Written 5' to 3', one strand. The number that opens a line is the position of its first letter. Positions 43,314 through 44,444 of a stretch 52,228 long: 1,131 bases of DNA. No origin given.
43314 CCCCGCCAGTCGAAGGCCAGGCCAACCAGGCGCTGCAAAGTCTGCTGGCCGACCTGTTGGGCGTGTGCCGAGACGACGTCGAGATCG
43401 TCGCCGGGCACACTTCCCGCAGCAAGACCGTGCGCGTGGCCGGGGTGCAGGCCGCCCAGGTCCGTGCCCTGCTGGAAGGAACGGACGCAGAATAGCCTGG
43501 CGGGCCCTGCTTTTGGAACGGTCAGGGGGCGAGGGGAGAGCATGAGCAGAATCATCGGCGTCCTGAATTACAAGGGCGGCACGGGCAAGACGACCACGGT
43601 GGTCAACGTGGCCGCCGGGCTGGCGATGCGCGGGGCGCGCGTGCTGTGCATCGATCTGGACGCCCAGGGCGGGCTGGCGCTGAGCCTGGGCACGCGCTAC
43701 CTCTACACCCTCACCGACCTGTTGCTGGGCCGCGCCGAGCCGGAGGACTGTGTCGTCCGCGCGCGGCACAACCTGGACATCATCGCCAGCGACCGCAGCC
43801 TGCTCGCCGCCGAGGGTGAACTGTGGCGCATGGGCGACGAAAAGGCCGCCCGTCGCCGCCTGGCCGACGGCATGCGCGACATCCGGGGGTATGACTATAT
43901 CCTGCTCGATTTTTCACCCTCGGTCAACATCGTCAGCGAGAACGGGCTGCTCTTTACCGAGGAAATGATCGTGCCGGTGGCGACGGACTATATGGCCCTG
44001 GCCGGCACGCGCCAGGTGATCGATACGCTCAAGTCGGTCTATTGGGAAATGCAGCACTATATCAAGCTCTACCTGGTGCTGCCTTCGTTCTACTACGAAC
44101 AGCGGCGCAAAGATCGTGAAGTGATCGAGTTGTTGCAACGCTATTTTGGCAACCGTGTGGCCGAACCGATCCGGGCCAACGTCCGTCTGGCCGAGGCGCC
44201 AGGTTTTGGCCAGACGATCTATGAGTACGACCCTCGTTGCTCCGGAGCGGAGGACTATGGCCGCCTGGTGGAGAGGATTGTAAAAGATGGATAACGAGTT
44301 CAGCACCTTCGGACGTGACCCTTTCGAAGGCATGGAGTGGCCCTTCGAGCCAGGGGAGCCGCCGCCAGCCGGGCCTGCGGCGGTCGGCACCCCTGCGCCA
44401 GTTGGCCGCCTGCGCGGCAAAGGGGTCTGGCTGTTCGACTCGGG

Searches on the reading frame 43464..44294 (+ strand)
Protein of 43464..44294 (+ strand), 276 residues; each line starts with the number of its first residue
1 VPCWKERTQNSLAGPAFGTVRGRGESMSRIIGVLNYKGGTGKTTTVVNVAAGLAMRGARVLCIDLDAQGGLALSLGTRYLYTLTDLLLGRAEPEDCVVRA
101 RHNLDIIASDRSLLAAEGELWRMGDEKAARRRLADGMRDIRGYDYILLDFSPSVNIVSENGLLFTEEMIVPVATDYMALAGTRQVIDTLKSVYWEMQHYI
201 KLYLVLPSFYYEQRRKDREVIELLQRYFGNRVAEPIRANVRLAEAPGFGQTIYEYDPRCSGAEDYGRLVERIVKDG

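Call 85: search_protein_families(library=pfam, proteins=[window:43464-44294:+], max_evalue=0.00001)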
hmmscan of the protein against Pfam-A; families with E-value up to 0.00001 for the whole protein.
window:43464-44294:+ (276 aa): 5 families
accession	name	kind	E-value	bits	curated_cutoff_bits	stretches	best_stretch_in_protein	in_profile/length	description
PF13614.12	AAA_31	-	5.7e-38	131.1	27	1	29-200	2-175/177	AAA domain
PF01656.29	CbiA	-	4e-16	59.6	25.4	1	32-252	2-125/125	CobQ/CobB/MinD/ParA nucleotide binding domain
PF09140.17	MipZ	-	1e-08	35.2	20.7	1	30-68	2-40/262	ATPase MipZ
PF00142.24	Fer4_NifH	-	1.1e-07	32.1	25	0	37-95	8-67/271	4Fe-4S iron sulfur cluster binding proteins, NifH/frxC family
PF10609.15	ParA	-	3e-06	27.3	27.1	1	28-69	3-44/246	NUBPL iron-transfer P-loop NTPase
